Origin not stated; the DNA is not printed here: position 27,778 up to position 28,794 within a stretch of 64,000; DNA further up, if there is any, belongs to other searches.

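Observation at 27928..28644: Cupredoxin-like protein with amicyanin-type Cys-x2-His-x2-Met encoded directly upstream of coxA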

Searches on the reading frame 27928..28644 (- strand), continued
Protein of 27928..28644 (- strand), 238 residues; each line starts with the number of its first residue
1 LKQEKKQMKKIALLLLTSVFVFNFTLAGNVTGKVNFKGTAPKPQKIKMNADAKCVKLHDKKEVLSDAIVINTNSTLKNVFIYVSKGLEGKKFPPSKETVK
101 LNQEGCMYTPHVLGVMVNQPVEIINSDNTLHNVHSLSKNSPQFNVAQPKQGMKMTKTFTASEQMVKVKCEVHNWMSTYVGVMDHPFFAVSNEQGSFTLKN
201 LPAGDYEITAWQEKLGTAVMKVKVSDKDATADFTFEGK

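Call 53: search_protein_families(library=pfam, proteins=[P0133, P0124, P0125, P0131, P0160, P0202, P0258, P0264, P0153, P0184], max_evalue=0.001)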
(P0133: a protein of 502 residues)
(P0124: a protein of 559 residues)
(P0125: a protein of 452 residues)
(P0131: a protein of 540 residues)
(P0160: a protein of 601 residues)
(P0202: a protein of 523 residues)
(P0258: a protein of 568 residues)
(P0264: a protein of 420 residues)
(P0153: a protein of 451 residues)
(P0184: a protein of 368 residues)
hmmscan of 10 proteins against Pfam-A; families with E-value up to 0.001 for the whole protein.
P0133 (502 aa): 6 families
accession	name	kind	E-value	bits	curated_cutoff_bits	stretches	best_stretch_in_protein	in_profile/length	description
PF02790.20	COX2_TM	-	1e-12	48.5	22.8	1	284-357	13-87/88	Cytochrome C oxidase subunit II, transmembrane domain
PF00116.26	COX2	-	4.4e-11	43.2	22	1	392-476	35-113/120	Cytochrome C oxidase subunit II, periplasmic domain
PF13620.12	CarboxypepD_reg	-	9.8e-08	32.7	32.3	1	189-236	32-80/82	Carboxypeptidase regulatory-like domain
PF13715.12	CarbopepD_reg_2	-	3.5e-06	27.4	32.2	1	187-241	26-80/88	CarboxypepD_reg-like domain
PF13473.12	Cupredoxin_1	-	6.9e-06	26.5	27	1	400-466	32-93/104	Cupredoxin-like domain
PF09430.16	EMC7_beta-sandw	-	0.00019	22.1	26.6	1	184-237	18-73/122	ER membrane protein complex subunit 7, beta-sandwich domain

P0124 (559 aa): 5 families
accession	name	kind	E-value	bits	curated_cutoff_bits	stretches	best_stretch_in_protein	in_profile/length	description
PF13620.12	CarboxypepD_reg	-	8.1e-13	49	32.3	2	291-333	29-74/82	Carboxypeptidase regulatory-like domain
PF09430.16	EMC7_beta-sandw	-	1.6e-10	41.6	26.6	1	504-547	19-62/122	ER membrane protein complex subunit 7, beta-sandwich domain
PF13715.12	CarbopepD_reg_2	-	2.9e-09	37.3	32.2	1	285-340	19-74/88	CarboxypepD_reg-like domain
PF14686.12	fn3_3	-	7.8e-06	26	24.4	0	292-322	27-57/75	Polysaccharide lyase family 4, domain II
PF13490.11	zf-HC2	-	0.00026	21.5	22.2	1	3-36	1-34/35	Putative zinc-finger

P0125 (452 aa): 7 families
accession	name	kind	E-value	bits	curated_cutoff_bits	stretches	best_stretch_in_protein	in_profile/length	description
PF13620.12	CarboxypepD_reg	-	9.5e-17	61.6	32.3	2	399-450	29-81/82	Carboxypeptidase regulatory-like domain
PF13715.12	CarbopepD_reg_2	-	5.5e-11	42.8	32.2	1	391-449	17-75/88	CarboxypepD_reg-like domain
PF14686.12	fn3_3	-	2.8e-09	37.1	24.4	0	403-441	29-70/75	Polysaccharide lyase family 4, domain II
PF09430.16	EMC7_beta-sandw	-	7.9e-08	33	26.6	0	194-246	22-75/122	ER membrane protein complex subunit 7, beta-sandwich domain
PF17802.7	SpaA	-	6.3e-05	23.5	23.1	0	195-216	36-57/91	Prealbumin-like fold domain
PF13473.12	Cupredoxin_1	-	0.00018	21.9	27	0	312-367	21-77/104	Cupredoxin-like domain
PF07495.19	Y_Y_Y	-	0.00026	21.3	26.6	0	404-427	24-47/65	Y_Y_Y domain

P0131 (540 aa): 3 families
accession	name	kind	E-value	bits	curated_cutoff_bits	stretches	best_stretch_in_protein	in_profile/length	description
PF13620.12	CarboxypepD_reg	-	7.3e-09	36.3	32.3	0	486-534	32-80/82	Carboxypeptidase regulatory-like domain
PF23193.1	NOMO_3rd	-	7.2e-06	26.5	27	0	486-531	62-102/120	NOMO third transthyretin-like domain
PF17210.9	SdrD_B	-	0.00046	20.8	29.7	0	486-519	42-74/112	SdrD B-like domain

P0160 (601 aa): 5 families
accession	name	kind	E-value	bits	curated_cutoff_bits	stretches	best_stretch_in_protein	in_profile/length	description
PF13620.12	CarboxypepD_reg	-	3.2e-13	50.3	32.3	1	540-584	22-70/82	Carboxypeptidase regulatory-like domain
PF09430.16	EMC7_beta-sandw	-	1.1e-08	35.7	26.6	0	541-571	18-48/122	ER membrane protein complex subunit 7, beta-sandwich domain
PF13715.12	CarbopepD_reg_2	-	6.7e-07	29.7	32.2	0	534-578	16-60/88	CarboxypepD_reg-like domain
PF14686.12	fn3_3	-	2.4e-06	27.7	24.4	0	540-568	23-51/75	Polysaccharide lyase family 4, domain II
PF23193.1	NOMO_3rd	-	0.00059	20.3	27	0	261-312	62-100/120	NOMO third transthyretin-like domain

P0202 (523 aa): 2 families
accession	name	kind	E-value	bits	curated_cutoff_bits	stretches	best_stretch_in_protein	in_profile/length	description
PF03626.19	COX4_pro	-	1.2e-11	45.3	28.9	1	12-82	2-71/72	Prokaryotic Cytochrome C oxidase subunit IV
PF13620.12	CarboxypepD_reg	-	2.2e-05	25.1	32.3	1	473-519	32-80/82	Carboxypeptidase regulatory-like domain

P0258 (568 aa): 6 families
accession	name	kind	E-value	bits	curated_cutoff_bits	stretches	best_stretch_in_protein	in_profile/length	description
PF13620.12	CarboxypepD_reg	-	5.1e-13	49.6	32.3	2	513-561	28-77/82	Carboxypeptidase regulatory-like domain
PF13715.12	CarbopepD_reg_2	-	1.9e-08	34.7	32.2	1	517-558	28-67/88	CarboxypepD_reg-like domain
PF07495.19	Y_Y_Y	-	2.4e-06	27.8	26.6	0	519-543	25-48/65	Y_Y_Y domain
PF14686.12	fn3_3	-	8.1e-06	26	24.4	0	515-539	27-51/75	Polysaccharide lyase family 4, domain II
PF09430.16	EMC7_beta-sandw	-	1.8e-05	25.3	26.6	0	513-542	19-48/122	ER membrane protein complex subunit 7, beta-sandwich domain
PF17802.7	SpaA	-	3.5e-05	24.3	23.1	0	517-538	36-57/91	Prealbumin-like fold domain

P0264 (420 aa): 4 families
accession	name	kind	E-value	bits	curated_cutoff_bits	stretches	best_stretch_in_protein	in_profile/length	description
PF13620.12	CarboxypepD_reg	-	1.8e-15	57.5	32.3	2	196-243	32-80/82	Carboxypeptidase regulatory-like domain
PF13715.12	CarbopepD_reg_2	-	2.4e-08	34.3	32.2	1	186-246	18-78/88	CarboxypepD_reg-like domain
PF14686.12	fn3_3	-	4.1e-06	26.9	24.4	0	198-240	31-75/75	Polysaccharide lyase family 4, domain II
PF17802.7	SpaA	-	0.00014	22.4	23.1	0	348-417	21-88/91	Prealbumin-like fold domain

P0153 (451 aa): 3 families
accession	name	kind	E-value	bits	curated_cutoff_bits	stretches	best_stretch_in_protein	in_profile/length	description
PF00116.26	COX2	-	7.9e-11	42.4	22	1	83-157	46-113/120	Cytochrome C oxidase subunit II, periplasmic domain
PF13620.12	CarboxypepD_reg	-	2e-06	28.5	32.3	1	401-448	33-81/82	Carboxypeptidase regulatory-like domain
PF13715.12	CarbopepD_reg_2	-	0.00019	21.9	32.2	1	389-449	17-77/88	CarboxypepD_reg-like domain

P0184 (368 aa): 3 families
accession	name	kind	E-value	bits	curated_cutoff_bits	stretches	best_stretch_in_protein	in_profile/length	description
PF13620.12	CarboxypepD_reg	-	1.6e-08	35.2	32.3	1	318-363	31-77/82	Carboxypeptidase regulatory-like domain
PF14686.12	fn3_3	-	1.5e-05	25.1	24.4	1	313-358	23-69/75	Polysaccharide lyase family 4, domain II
PF13715.12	CarbopepD_reg_2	-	9.2e-05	22.8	32.2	1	319-361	28-70/88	CarboxypepD_reg-like domain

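Call 66: find_homologous_proteins(query=L065:8001-8684:+, max_evalue=1e-20)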
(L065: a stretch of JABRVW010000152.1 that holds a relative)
Query L065:8001-8684:+ (227 aa): 2709 proteins with E <= 1e-20 among 3180 candidates; the best 120 are listed.
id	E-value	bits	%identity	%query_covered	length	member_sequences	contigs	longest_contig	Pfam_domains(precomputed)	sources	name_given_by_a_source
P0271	2.1e-150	517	100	100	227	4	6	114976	PF13715.13,PF14686.13,PF13620.13,PF09430.17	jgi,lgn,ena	-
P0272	3.6e-133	460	87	99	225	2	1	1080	PF13715.13,PF13620.13,PF09430.17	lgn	-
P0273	7.9e-129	446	85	100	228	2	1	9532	PF13715.13,PF14686.13,PF13620.13,PF09430.17,PF22904.4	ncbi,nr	ncbi:MAG: carboxypeptidase regulatory-like domain-containing protein [Ignavibacteriales bacterium]|n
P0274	6.1e-128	443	83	100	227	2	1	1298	PF13715.13,PF14686.13,PF13620.13,PF09430.17,PF22904.4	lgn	-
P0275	7.7e-122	423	79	100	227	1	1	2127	PF14686.13,PF13620.13,PF09430.17,PF22904.4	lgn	-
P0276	2.1e-121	422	79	100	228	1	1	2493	PF13715.13,PF13620.13,PF09430.17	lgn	-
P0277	2.9e-121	421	79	100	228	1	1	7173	PF13715.13,PF13620.13,PF09430.17,PF22904.4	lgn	-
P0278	3.5e-121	421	80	100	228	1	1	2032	PF13715.13,PF13620.13,PF09430.17,PF22904.4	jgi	jgi:plastocyanin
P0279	1.1e-120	419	80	100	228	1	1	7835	PF13715.13,PF13620.13,PF09430.17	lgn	-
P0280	4.1e-120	418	79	100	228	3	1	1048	PF13715.13,PF13620.13,PF09430.17,PF22904.4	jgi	jgi:plastocyanin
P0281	6.5e-120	417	79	100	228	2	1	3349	PF13715.13,PF13620.13,PF09430.17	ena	-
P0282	2.1e-119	415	81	99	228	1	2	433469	PF13715.13,PF13620.13,PF09430.17,PF22904.4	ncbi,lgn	ncbi:MAG: carboxypeptidase regulatory-like domain-containing protein [Bacteroidota bacterium]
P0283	2.5e-117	408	76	100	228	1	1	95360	PF13715.13,PF13620.13,PF09430.17,PF22904.4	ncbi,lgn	ncbi:MAG: carboxypeptidase regulatory-like domain-containing protein [Bacteroidota bacterium]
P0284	5.1e-113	394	77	99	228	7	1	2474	PF13715.13,PF14686.13,PF13620.13,PF09430.17,PF22904.4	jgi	jgi:plastocyanin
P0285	2.4e-112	392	73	98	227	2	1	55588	PF13715.13,PF13620.13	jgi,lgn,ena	-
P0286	2.1e-109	382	74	98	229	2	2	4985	PF13715.13,PF13620.13,PF09430.17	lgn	-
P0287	3.5e-109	382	74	99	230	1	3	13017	PF13715.13,PF13620.13,PF09430.17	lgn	-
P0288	3.9e-107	375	72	99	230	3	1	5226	PF13715.13,PF13620.13,PF09430.17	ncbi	-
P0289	1.6e-105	370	71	99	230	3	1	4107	PF13715.13,PF14686.13,PF13620.13,PF09430.17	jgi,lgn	jgi:plastocyanin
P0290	7.7e-105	368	71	99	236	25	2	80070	PF13715.13,PF14686.13,PF13620.13,PF09430.17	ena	-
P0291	8.1e-105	368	71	99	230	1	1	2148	PF13715.13,PF14686.13,PF13620.13,PF09430.17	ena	-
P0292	8.1e-105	367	71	99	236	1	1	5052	PF13715.13,PF14686.13,PF13620.13,PF09430.17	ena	-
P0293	1.1e-104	367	71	99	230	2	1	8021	PF13715.13,PF14686.13,PF13620.13,PF09430.17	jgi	-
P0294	7.0e-104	364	72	95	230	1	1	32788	PF13620.13,PF09430.17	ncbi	-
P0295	1.1e-102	360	69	99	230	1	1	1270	PF13620.13,PF09430.17,PF22904.4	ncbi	ncbi:MAG: carboxypeptidase regulatory-like domain-containing protein [Bacteroidota bacterium]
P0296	3.7e-102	359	69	99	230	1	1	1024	PF13715.13,PF14686.13,PF13620.13,PF09430.17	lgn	-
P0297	6.3e-102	358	71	96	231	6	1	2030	PF13715.13,PF14686.13,PF13620.13,PF09430.17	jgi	-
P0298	4.2e-101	355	74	91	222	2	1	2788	PF13715.13,PF14686.13,PF13620.13,PF09430.17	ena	-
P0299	1.7e-99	350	70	96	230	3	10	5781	PF13715.13,PF13620.13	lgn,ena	-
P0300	8.5e-98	345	67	99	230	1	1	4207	PF13715.13,PF13620.13,PF09430.17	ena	-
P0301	4.3e-97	342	66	99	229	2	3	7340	PF13715.13,PF14686.13,PF13620.13,PF09430.17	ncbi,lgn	-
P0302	5.1e-96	339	65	99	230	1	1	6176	PF13715.13,PF13620.13,PF22904.4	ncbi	-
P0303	6.6e-96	338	65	99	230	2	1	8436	PF13715.13,PF13620.13,PF09430.17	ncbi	-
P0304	6.6e-96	338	66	99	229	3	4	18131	PF13715.13,PF13620.13,PF22904.4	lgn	-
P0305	2.8e-95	336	65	99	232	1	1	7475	PF13620.13,PF09430.17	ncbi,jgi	-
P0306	3.8e-95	336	65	99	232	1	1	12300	PF13620.13,PF09430.17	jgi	-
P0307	4.6e-95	336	64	99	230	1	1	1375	PF13715.13,PF13620.13,PF09430.17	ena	-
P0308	1.3e-94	334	67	99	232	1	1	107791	PF13715.13,PF13620.13,PF09430.17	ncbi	-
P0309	1.3e-94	334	64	99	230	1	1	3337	PF13620.13,PF09430.17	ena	-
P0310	1.6e-94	334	67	99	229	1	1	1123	PF13715.13,PF13620.13,PF09430.17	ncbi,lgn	ncbi:MAG: carboxypeptidase regulatory-like domain-containing protein [Bacteroidota bacterium]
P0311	1.7e-94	334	66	96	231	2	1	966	PF13715.13,PF13620.13,PF09430.17,PF22904.4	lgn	-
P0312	1.7e-94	334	63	99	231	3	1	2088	PF13715.13,PF13620.13,PF22904.4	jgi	jgi:plastocyanin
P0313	2.9e-94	333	63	99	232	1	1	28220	PF13620.13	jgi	-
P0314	3.0e-94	333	65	98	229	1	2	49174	PF13715.13,PF13620.13,PF09430.17,PF22904.4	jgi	-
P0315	5.5e-94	332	63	99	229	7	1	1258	PF13715.13,PF14686.13,PF13620.13,PF09430.17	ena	-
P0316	5.6e-94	332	63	99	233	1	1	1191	PF13715.13,PF13620.13,PF22904.4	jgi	jgi:plastocyanin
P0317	5.7e-94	332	65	98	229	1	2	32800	PF13715.13,PF13620.13,PF09430.17,PF22904.4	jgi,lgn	jgi:plastocyanin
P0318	6.7e-94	332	65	99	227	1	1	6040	PF13715.13,PF14686.13,PF13620.13,PF22904.4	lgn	-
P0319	1.6e-93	331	63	99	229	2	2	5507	PF13715.13,PF13620.13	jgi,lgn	jgi:plastocyanin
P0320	3.3e-93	330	63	99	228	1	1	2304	PF13620.13,PF09430.17,PF22904.4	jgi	jgi:plastocyanin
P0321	3.4e-93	329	66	98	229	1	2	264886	PF13620.13,PF22904.4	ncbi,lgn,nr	ncbi:MAG TPA: carboxypeptidase regulatory-like domain-containing protein [Bacteroidota bacterium]|nr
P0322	5.4e-93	329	66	98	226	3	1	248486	PF13620.13,PF09430.17,PF22904.4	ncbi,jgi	jgi:plastocyanin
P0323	5.7e-93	329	64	99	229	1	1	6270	PF13715.13,PF13620.13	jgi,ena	jgi:plastocyanin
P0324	6.1e-93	329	65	98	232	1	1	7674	PF13715.13,PF13620.13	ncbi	-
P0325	7.3e-93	328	63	99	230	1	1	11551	PF13715.13,PF14686.13,PF13620.13,PF09430.17,PF22904.4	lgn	-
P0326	1.6e-92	327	63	99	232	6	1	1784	PF13620.13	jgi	jgi:plastocyanin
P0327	1.9e-92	327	65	96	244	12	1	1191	PF13620.13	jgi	-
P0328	1.9e-92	327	63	99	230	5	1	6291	PF13715.13,PF14686.13,PF13620.13,PF09430.17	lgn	-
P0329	1.9e-92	327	66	96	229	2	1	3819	PF13620.13,PF22904.4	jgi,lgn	jgi:plastocyanin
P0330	3.7e-92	326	63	99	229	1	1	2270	PF13715.13,PF14686.13,PF13620.13,PF09430.17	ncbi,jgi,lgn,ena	ncbi:MAG TPA: carboxypeptidase regulatory-like domain-containing protein [Bacteroidota bacterium]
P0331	3.8e-92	326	63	99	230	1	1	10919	PF13715.13,PF13620.13,PF09430.17,PF22904.4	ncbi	-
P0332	4.1e-92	326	65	99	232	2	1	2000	PF13715.13,PF13620.13,PF22904.4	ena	-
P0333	4.3e-92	326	64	99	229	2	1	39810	PF13715.13,PF13620.13,PF09430.17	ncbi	-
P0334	5.1e-92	326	62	99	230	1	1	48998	PF13715.13,PF13620.13,PF09430.17,PF22904.4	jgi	jgi:plastocyanin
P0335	8.8e-92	325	63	99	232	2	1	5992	PF13715.13,PF13620.13,PF09430.17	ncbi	-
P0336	9.3e-92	325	65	96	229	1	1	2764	PF13715.13,PF13620.13,PF22904.4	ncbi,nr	ncbi:MAG TPA: carboxypeptidase regulatory-like domain-containing protein [Bacteroidota bacterium]|nr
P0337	9.8e-92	325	62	99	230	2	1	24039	PF13715.13,PF13620.13,PF09430.17,PF22904.4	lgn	-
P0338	1.0e-91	325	63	99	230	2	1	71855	PF13715.13,PF13620.13,PF22904.4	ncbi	-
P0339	1.3e-91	324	66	96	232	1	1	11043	PF13715.13,PF13620.13,PF09430.17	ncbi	ncbi:MAG: carboxypeptidase regulatory-like domain-containing protein [Bacteroidota bacterium]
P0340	1.3e-91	324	62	99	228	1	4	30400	PF13715.13,PF13620.13,PF09430.17,PF22904.4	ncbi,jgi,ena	-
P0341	2.2e-91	324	63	99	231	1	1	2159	PF13715.13,PF13620.13,PF09430.17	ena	-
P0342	2.4e-91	323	64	96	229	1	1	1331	PF13715.13,PF13620.13,PF22904.4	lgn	-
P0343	2.9e-91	323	61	99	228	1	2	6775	PF13715.13,PF13620.13,PF09430.17,PF22904.4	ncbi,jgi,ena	ncbi:MAG: carboxypeptidase regulatory-like domain-containing protein [Bacteroidota bacterium]|jgi:pl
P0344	3.2e-91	323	63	98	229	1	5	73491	PF13715.13,PF14686.13,PF13620.13,PF09430.17,PF22904.4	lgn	-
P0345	4.2e-91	323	61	100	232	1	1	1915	PF13715.13,PF13620.13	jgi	jgi:plastocyanin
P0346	4.4e-91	323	65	96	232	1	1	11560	PF13715.13,PF13620.13,PF09430.17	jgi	jgi:plastocyanin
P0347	4.5e-91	323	61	99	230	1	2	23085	PF13715.13,PF13620.13,PF09430.17,PF22904.4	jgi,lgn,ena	jgi:plastocyanin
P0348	4.8e-91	322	63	96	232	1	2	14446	PF13715.13,PF13620.13,PF09430.17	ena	-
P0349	5.3e-91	322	62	99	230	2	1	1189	PF13715.13,PF14686.13,PF13620.13,PF09430.17,PF22904.4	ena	-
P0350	5.5e-91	322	63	99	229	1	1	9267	PF13715.13,PF13620.13,PF09430.17,PF22904.4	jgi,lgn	jgi:plastocyanin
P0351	6.7e-91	322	62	99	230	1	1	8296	PF13715.13,PF13620.13,PF09430.17,PF22904.4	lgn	-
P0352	7.7e-91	322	63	98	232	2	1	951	PF13715.13,PF13620.13,PF09430.17,PF22904.4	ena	-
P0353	8.7e-91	322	62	99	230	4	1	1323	PF13715.13,PF13620.13,PF09430.17,PF22904.4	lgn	-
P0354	1.2e-90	321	66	91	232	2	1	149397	PF13715.13,PF13620.13,PF09430.17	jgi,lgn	jgi:plastocyanin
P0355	1.2e-90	321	65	96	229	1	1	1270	PF13715.13,PF13620.13,PF09430.17,PF22904.4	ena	-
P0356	1.3e-90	321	63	98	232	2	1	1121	PF13715.13,PF13620.13,PF09430.17,PF22904.4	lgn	-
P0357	1.4e-90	321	64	93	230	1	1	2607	PF13715.13,PF13620.13,PF09430.17,PF22904.4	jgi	jgi:plastocyanin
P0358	1.6e-90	321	64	96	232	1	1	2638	PF13715.13,PF13620.13,PF09430.17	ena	-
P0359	1.6e-90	321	63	99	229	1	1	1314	PF13715.13,PF13620.13,PF22904.4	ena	-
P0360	1.6e-90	321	62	99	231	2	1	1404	PF13715.13,PF14686.13,PF13620.13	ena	-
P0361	1.6e-90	321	63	98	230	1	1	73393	PF13715.13,PF14686.13,PF13620.13,PF09430.17,PF22904.4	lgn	-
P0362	1.7e-90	321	65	99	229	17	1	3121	PF13620.13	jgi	-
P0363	1.7e-90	321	66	91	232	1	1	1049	PF13715.13,PF13620.13,PF09430.17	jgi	jgi:plastocyanin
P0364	1.7e-90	321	63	97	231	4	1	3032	PF13715.13,PF13620.13,PF09430.17,PF22904.4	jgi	jgi:plastocyanin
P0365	1.7e-90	321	61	99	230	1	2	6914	PF13620.13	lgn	-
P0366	1.8e-90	321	67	94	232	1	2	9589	PF13715.13,PF13620.13,PF09430.17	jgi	jgi:plastocyanin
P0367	1.9e-90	320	63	99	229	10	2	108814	PF13715.13,PF13620.13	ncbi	-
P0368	2.0e-90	320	64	95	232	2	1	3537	PF13715.13,PF13620.13,PF09430.17,PF22904.4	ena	-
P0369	2.7e-90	320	63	93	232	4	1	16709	PF13715.13,PF13620.13,PF22904.4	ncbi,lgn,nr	ncbi:MAG: carboxypeptidase regulatory-like domain-containing protein [Ignavibacteria bacterium]|nr:c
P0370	3.0e-90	320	66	91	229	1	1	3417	PF13715.13,PF14686.13,PF13620.13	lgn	-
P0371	3.1e-90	320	62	97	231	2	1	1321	PF13620.13,PF09430.17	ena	-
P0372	3.2e-90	320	63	99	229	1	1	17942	PF13715.13,PF14686.13,PF13620.13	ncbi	-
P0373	4.0e-90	319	64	96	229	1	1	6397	PF13715.13,PF14686.13,PF13620.13,PF09430.17,PF22904.4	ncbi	-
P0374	4.3e-90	319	64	96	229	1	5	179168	PF13715.13,PF14686.13,PF13620.13,PF09430.17,PF22904.4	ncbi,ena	-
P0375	4.6e-90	319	62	99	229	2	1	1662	PF13715.13,PF13620.13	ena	-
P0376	4.6e-90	319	64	95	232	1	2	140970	PF13715.13,PF13620.13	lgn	-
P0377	4.8e-90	319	63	96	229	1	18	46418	PF13715.13,PF13620.13,PF22904.4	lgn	-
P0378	4.8e-90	319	61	99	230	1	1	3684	PF13715.13,PF13620.13,PF09430.17,PF22904.4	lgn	-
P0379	4.9e-90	319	63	96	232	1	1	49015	PF13715.13,PF13620.13,PF09430.17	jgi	jgi:plastocyanin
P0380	5.7e-90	319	63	96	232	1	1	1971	PF13715.13,PF13620.13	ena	-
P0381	5.9e-90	319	62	96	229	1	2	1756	PF13715.13,PF13620.13,PF22904.4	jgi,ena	jgi:plastocyanin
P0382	7.0e-90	319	65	95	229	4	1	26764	PF13620.13,PF09430.17,PF22904.4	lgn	-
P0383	7.1e-90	319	61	99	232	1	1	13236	PF13715.13,PF13620.13,PF09430.17,PF22904.4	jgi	jgi:plastocyanin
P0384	7.2e-90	319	63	95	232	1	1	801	PF13715.13,PF13620.13,PF09430.17,PF22904.4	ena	-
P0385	7.6e-90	319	65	91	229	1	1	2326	PF13715.13,PF14686.13,PF13620.13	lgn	-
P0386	8.0e-90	318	62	97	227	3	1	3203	PF13715.13,PF13620.13,PF09430.17,PF22904.4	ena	-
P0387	8.8e-90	318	63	98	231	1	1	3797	PF13715.13,PF13620.13,PF09430.17,PF22904.4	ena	-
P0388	9.0e-90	318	65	95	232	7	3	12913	PF13715.13,PF13620.13,PF09430.17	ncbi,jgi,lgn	jgi:plastocyanin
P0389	9.0e-90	318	61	99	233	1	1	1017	PF13715.13,PF13620.13,PF09430.17,PF22904.4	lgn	-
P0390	9.6e-90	318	63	99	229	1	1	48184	PF13715.13,PF13620.13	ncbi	-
